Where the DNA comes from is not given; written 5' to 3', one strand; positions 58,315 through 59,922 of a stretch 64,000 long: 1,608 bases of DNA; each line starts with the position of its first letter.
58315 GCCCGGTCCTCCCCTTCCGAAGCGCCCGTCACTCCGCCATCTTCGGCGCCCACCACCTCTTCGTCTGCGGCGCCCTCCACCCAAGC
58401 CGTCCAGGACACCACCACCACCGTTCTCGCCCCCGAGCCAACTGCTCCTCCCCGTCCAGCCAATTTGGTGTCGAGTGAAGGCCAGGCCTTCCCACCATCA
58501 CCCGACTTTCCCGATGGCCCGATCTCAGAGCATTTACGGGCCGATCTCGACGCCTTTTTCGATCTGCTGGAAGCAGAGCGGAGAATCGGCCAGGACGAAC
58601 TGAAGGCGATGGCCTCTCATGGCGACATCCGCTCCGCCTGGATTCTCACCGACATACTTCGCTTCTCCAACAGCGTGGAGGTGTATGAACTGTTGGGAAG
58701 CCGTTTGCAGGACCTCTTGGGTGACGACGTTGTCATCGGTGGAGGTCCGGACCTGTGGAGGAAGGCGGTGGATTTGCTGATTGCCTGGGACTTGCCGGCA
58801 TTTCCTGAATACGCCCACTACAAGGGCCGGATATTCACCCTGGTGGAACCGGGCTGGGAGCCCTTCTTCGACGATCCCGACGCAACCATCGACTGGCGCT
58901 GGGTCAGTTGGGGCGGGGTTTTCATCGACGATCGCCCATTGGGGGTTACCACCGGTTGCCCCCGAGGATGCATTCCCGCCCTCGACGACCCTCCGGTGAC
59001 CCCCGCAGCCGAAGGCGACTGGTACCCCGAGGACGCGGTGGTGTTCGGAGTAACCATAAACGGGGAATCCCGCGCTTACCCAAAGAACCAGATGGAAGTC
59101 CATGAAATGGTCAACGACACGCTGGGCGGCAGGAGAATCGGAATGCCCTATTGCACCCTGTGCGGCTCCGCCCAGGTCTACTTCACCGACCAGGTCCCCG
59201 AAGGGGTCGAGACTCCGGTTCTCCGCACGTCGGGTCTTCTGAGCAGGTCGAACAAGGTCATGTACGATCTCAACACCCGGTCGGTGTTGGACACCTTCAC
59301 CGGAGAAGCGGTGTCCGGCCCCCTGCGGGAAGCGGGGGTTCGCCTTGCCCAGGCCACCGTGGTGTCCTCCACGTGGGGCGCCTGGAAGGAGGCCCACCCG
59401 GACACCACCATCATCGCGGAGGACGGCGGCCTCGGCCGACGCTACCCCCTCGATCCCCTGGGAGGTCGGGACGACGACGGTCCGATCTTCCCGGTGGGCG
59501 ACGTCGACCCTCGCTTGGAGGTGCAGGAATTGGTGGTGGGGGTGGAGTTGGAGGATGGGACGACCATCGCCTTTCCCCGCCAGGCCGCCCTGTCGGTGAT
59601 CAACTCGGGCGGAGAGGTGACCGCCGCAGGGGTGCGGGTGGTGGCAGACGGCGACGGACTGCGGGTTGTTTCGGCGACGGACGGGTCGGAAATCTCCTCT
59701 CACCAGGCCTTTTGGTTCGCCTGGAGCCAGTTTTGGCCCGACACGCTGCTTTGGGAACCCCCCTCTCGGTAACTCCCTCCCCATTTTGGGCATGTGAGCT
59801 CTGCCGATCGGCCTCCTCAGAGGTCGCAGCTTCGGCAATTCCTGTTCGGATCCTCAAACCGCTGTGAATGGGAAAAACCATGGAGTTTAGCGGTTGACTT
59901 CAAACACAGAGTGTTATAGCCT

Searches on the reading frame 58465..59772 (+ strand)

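Call 59: search_protein_families(library=pfam, proteins=[window:58465-59772:+], max_evalue=0.0001)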
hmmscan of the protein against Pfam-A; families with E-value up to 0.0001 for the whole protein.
window:58465-59772:+ (435 aa): 1 family
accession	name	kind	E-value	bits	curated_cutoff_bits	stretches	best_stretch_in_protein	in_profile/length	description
PF11376.13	DUF3179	-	6.8e-60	203.4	27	1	168-378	2-208/292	Protein of unknown function (DUF3179)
